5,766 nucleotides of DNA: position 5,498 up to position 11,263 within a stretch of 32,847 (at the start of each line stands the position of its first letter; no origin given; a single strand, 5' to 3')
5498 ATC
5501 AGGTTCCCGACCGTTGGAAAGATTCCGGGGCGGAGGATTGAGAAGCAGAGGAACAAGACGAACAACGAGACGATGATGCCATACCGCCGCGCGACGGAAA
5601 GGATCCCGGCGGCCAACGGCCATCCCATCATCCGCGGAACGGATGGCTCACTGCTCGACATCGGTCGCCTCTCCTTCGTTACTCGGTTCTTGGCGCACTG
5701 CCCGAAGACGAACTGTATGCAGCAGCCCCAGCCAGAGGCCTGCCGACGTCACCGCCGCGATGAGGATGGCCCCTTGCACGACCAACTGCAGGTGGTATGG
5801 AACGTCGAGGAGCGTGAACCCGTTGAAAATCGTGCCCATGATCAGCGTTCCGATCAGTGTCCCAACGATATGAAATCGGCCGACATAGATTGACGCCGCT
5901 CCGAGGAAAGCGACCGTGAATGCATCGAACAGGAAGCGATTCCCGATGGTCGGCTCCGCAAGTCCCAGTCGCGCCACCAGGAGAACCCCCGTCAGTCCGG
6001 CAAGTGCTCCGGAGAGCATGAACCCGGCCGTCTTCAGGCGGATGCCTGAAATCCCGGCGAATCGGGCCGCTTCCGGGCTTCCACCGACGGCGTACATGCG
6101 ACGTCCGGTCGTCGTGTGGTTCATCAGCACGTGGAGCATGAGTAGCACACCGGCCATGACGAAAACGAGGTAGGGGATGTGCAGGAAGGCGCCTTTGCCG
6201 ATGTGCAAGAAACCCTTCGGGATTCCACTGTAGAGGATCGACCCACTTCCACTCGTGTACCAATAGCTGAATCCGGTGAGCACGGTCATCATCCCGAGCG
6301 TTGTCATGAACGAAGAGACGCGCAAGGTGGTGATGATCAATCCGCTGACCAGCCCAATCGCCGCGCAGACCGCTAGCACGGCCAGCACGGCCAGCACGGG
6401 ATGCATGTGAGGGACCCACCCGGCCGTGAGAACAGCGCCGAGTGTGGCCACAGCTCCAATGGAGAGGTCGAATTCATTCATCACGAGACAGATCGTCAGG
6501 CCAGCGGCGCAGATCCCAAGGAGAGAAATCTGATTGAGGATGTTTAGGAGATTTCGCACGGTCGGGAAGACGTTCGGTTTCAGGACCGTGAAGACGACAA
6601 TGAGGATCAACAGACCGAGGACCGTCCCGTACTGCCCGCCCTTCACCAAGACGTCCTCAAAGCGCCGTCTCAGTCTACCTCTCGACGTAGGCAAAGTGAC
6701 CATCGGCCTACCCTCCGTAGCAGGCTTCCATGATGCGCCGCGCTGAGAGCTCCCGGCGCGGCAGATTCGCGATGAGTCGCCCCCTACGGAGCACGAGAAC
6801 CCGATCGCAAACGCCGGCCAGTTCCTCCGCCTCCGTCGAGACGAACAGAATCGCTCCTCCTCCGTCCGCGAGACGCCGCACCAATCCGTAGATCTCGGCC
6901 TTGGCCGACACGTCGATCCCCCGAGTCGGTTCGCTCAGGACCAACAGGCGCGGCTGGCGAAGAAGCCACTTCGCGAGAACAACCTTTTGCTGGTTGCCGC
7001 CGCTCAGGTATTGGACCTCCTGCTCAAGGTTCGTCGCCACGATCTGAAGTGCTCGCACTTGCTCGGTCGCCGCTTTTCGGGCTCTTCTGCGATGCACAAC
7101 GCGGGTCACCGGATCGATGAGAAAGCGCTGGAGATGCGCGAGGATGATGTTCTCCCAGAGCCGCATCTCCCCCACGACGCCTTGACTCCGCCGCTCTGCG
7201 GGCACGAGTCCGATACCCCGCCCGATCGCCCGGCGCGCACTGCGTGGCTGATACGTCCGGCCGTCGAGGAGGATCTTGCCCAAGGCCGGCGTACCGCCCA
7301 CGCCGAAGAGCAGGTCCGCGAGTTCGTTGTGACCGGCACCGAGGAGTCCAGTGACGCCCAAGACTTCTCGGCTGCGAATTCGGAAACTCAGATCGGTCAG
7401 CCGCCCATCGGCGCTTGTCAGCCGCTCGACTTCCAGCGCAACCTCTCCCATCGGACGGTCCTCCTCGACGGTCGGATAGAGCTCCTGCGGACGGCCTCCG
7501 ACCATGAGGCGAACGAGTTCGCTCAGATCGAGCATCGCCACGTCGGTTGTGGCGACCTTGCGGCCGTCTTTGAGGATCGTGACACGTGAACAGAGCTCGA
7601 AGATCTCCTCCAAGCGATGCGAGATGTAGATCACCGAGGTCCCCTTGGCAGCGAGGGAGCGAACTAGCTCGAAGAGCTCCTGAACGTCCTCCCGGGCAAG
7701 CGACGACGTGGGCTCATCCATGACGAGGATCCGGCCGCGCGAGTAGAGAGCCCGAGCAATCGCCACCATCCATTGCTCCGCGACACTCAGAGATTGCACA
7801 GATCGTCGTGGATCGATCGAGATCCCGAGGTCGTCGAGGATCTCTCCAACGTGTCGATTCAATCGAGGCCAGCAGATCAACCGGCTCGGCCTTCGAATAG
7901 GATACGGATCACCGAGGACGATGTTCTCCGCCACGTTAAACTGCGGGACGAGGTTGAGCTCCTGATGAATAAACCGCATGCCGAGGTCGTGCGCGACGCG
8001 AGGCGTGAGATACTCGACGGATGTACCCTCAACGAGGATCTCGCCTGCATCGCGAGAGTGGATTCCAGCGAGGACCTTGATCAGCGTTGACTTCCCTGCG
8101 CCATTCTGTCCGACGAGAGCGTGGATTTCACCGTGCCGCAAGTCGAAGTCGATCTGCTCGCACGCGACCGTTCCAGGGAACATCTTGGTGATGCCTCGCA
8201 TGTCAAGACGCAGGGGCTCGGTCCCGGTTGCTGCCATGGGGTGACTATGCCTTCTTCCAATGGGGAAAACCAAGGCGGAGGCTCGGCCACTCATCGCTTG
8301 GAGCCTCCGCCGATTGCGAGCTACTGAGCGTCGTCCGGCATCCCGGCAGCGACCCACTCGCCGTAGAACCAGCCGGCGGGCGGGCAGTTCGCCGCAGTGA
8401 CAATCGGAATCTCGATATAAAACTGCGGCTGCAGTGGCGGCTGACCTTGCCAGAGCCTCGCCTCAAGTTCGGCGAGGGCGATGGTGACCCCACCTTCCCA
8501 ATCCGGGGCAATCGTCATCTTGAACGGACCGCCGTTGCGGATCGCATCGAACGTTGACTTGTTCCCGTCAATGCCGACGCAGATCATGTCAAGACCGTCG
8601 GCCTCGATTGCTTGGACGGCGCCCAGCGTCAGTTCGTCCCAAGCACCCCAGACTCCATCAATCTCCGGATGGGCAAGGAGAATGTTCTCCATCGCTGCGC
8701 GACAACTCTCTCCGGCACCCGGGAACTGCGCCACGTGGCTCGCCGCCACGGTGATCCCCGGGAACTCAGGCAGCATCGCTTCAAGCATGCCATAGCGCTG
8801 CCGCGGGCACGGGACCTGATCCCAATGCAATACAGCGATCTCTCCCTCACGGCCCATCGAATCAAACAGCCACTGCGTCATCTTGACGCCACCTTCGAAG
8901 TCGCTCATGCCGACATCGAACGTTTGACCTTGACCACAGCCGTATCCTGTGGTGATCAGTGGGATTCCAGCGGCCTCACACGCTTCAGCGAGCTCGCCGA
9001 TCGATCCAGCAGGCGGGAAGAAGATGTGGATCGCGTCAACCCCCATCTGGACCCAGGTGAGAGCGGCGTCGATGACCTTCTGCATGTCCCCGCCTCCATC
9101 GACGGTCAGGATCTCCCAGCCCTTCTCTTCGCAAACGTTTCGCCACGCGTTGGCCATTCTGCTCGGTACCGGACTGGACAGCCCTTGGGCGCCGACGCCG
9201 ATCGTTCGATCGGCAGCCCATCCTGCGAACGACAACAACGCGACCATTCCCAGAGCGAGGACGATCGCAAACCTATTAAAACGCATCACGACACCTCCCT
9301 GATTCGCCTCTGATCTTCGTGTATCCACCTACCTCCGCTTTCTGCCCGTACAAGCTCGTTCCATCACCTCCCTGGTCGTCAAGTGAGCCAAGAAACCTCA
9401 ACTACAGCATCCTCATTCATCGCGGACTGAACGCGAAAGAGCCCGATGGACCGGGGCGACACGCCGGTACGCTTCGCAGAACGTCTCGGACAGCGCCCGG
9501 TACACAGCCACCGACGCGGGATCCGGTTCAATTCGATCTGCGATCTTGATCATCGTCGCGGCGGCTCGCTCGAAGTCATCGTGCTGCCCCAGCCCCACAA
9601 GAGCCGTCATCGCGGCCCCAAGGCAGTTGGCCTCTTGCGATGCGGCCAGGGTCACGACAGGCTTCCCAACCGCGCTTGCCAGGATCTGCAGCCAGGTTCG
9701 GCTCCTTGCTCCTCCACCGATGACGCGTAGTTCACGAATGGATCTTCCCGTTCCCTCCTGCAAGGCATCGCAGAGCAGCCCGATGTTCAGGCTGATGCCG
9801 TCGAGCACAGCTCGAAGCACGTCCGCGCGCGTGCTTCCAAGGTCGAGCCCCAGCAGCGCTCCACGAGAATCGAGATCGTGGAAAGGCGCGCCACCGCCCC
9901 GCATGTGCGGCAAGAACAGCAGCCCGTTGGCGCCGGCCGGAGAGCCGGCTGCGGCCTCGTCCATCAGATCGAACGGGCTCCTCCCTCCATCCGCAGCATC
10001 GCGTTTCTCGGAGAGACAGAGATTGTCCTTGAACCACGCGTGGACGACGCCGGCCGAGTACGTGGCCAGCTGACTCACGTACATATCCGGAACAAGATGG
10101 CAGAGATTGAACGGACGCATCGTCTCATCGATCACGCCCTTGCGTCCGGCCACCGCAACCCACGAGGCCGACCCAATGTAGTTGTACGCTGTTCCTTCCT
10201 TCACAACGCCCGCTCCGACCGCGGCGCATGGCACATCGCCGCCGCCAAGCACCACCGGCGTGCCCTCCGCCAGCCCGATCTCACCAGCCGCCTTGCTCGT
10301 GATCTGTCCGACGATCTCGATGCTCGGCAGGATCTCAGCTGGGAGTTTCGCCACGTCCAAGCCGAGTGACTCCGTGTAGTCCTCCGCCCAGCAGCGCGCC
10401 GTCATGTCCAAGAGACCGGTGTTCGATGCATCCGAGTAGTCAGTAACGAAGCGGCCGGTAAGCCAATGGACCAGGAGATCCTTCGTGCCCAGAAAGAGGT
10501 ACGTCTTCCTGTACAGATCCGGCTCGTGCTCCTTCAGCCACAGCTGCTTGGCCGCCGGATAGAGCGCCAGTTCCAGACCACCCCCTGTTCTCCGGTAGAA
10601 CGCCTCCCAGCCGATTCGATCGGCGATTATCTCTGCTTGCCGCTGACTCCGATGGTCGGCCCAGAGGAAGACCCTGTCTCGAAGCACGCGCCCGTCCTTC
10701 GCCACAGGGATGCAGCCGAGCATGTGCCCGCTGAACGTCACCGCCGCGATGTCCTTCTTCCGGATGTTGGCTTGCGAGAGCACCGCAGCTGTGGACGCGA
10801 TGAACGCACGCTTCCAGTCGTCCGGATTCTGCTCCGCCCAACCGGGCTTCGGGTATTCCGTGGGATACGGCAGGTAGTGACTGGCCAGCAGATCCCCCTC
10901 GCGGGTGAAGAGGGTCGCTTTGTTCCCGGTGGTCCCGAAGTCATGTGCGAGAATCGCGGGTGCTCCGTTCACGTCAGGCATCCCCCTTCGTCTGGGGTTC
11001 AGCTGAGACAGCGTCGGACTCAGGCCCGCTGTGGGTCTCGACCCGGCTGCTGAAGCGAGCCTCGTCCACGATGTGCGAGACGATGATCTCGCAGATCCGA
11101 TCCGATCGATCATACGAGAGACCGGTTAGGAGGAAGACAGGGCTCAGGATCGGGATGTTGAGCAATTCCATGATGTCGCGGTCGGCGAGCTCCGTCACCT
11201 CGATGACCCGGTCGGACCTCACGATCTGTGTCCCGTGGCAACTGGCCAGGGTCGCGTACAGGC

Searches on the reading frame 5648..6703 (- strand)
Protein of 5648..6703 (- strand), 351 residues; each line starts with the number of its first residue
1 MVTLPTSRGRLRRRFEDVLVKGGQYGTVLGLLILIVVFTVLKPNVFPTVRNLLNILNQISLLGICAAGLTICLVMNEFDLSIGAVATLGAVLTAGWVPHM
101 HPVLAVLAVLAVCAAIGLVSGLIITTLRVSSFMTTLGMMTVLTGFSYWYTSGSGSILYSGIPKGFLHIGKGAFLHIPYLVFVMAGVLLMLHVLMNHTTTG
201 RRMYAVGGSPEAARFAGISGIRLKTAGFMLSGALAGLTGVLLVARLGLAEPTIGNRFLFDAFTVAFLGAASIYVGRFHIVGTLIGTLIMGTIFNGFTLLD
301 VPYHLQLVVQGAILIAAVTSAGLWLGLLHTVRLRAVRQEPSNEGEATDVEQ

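Call 39: search_protein_families(library=pfam, proteins=[window:5648-6703:-])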
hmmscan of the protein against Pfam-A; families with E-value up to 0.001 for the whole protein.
window:5648-6703:- (351 aa): 1 family
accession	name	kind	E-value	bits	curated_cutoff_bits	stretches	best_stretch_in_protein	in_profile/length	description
PF02653.21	BPD_transp_2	-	2.3e-41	142.2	26.8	1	51-318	1-269/269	Branched-chain amino acid transport system / permease component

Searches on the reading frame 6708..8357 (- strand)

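Call 39: search_protein_families(library=pfam, proteins=[window:6708-8357:-])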
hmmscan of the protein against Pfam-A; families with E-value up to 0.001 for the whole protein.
window:6708-8357:- (549 aa): 4 families
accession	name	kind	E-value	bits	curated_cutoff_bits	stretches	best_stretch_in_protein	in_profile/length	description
PF00005.33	ABC_tran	-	3.9e-47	160.7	25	2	67-218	2-137/137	ABC transporter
PF13304.12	AAA_21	-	3.7e-13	50.6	27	1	78-102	1-25/304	AAA domain, putative AbiEii toxin, Type IV TA system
PF13555.12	AAA_29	-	0.00056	20.1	27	0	67-93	15-39/61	P-loop containing region of AAA domain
PF03193.22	RsgA_GTPase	-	0.00079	19.7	30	0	67-107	98-137/174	RsgA GTPase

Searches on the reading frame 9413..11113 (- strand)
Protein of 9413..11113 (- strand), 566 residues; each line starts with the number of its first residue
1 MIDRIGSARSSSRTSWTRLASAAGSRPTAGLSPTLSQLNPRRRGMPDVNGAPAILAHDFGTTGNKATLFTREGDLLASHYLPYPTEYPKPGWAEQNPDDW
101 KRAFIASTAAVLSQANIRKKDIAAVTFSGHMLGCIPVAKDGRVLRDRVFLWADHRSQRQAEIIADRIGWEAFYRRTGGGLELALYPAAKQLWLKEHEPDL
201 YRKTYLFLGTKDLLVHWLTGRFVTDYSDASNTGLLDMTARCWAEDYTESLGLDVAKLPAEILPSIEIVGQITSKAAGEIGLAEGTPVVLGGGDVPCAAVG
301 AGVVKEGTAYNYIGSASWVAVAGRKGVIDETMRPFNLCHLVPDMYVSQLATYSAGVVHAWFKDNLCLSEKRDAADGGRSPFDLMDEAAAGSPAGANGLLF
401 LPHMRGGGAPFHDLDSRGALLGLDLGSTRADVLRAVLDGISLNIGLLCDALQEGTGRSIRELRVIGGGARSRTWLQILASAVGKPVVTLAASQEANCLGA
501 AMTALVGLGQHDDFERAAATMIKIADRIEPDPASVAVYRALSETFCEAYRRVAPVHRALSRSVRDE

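Call 39: search_protein_families(library=pfam, proteins=[window:9413-11113:-])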
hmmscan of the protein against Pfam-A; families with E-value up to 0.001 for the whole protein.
window:9413-11113:- (566 aa): 2 families
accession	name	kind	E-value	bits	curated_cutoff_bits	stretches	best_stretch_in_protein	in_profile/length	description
PF00370.27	FGGY_N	-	8.9e-59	199.5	28.8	1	54-300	2-245/245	FGGY family of carbohydrate kinases, N-terminal domain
PF02782.22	FGGY_C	-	1.1e-27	97.5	27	1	339-507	32-197/198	FGGY family of carbohydrate kinases, C-terminal domain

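Call 66: search_protein_families(library=ncbifam, max_evalue=0.00001, proteins=[window:9413-11113:-])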
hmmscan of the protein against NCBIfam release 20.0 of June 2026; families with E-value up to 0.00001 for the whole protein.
window:9413-11113:- (566 aa): 12 families
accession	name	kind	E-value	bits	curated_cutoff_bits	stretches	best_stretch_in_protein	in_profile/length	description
TIGR01312.1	XylB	equivalog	4.6e-102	342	380.25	1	58-549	4-480/481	xylulokinase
TIGR01314.1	gntK_FGGY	equivalog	7.6e-79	265.5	648.55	1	55-551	3-492/505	gluconokinase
NF008187.0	PRK10939.1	equivalog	1.8e-61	208.4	528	1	54-551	6-502/521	autoinducer-2 kinase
NF011601.0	PRK15027.1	equivalog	7.7e-54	182.9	912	1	57-555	5-482/484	xylulokinase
TIGR01311.1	glycerol_kin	equivalog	2e-52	178.1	590.35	1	54-530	3-472/496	glycerol kinase GlpK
NF000756.0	PRK00047.1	subfamily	6.9e-44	150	498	1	54-518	7-462/502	glycerol kinase GlpK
NF003154.0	PRK04123.1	equivalog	2.3e-43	148.7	428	1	58-549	10-534/554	ribulokinase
TIGR02628.1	fuculo_kin_coli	equivalog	1.1e-36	126.8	470.9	1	54-530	3-464/465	L-fuculokinase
TIGR01234.1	L-ribulokinase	equivalog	1.2e-30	106.8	583.25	1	91-547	52-525/536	ribulokinase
TIGR01315.1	5C_CHO_kinase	subfamily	5.6e-26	91.3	408.7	1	57-531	5-515/541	FGGY family pentulose kinase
TIGR02627.1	rhamnulo_kin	equivalog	1.8e-18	66.4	527.95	2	140-319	86-255/454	rhamnulokinase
NF007925.0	PRK10640.1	equivalog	1.5e-14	53.3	639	1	139-321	91-265/489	rhamnulokinase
